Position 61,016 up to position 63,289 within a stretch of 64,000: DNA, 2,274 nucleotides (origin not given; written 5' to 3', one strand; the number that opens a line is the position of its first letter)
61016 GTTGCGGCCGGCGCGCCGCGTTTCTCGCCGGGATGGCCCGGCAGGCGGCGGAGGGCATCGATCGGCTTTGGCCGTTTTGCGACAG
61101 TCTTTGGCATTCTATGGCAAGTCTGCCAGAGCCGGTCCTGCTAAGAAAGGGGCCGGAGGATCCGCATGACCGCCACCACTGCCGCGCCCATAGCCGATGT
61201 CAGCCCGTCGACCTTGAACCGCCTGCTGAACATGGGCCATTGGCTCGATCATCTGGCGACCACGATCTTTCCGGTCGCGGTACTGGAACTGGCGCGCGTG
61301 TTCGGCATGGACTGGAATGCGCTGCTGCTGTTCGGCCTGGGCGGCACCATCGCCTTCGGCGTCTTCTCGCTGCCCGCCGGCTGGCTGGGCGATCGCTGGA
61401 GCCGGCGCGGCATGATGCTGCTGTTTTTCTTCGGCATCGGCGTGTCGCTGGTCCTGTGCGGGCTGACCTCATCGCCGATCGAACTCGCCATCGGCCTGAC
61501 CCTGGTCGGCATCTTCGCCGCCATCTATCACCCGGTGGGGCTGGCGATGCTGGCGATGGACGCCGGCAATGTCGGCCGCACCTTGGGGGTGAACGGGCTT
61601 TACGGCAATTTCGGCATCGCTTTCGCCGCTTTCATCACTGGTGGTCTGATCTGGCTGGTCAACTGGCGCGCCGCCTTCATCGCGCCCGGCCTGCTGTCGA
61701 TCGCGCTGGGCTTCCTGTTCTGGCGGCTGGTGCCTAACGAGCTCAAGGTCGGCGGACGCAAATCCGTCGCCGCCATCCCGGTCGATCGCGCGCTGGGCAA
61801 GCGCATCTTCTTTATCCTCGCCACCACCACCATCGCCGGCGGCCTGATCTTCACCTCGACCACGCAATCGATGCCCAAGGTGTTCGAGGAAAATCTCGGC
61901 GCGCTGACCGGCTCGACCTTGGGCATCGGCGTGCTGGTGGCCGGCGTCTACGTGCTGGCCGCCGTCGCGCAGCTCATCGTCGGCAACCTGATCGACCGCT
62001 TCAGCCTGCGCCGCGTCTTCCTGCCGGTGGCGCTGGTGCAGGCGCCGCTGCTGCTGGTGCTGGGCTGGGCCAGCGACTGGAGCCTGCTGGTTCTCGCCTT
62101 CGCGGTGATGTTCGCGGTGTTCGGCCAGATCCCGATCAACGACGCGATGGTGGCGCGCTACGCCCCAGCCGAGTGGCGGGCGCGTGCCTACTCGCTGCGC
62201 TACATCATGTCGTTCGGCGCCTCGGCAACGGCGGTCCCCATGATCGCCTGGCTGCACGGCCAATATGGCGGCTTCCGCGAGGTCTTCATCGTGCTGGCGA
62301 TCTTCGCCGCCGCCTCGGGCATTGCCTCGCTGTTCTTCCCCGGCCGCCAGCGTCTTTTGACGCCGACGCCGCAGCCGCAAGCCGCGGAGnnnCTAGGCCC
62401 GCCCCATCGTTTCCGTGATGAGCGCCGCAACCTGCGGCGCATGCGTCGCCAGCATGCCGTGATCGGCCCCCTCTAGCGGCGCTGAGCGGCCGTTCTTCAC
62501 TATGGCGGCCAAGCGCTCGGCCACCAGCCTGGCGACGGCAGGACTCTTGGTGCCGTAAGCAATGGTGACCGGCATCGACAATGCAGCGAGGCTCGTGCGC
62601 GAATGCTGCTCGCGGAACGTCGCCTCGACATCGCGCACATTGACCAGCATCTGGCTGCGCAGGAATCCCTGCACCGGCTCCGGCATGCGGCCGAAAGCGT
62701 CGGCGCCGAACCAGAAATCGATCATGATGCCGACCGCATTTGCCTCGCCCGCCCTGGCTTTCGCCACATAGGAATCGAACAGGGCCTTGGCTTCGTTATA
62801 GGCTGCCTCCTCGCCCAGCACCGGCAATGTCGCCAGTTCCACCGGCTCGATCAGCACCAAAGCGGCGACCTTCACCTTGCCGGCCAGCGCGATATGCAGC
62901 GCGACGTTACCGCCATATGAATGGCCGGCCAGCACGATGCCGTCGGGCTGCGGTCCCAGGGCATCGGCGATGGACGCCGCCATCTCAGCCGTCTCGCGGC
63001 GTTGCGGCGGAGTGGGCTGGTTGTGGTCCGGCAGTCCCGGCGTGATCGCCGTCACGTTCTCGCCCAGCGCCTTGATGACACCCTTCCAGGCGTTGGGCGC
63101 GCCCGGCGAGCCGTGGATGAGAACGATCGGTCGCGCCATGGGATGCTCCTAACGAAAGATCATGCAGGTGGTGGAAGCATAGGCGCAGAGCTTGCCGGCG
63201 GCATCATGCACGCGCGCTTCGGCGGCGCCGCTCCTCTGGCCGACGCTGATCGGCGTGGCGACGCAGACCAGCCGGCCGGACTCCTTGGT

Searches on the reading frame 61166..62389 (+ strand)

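Call 75: search_protein_families(library=pfam, proteins=[window:61166-62389:+], max_evalue=0.00001)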
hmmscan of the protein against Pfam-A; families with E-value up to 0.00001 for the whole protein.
window:61166-62389:+ (408 aa): 1 family
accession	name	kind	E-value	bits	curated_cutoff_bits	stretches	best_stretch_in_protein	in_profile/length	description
PF07690.21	MFS_1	-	5.1e-38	131.3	33.4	2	24-259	4-251/347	Major Facilitator Superfamily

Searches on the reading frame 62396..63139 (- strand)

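Call 75: search_protein_families(library=pfam, proteins=[window:62396-63139:-], max_evalue=0.00001)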
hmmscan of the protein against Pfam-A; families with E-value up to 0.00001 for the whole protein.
window:62396-63139:- (248 aa): 3 families
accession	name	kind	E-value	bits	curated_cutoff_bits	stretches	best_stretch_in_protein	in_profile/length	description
PF12697.13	Abhydrolase_6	-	1.9e-18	68.3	26.3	1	5-239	1-216/217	Alpha/beta hydrolase family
PF00561.26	Abhydrolase_1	-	3.6e-12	46.9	25.8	1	4-118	2-117/245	alpha/beta hydrolase fold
PF00975.26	Thioesterase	-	1.3e-06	29.3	26.4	1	4-85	2-85/226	Thioesterase domain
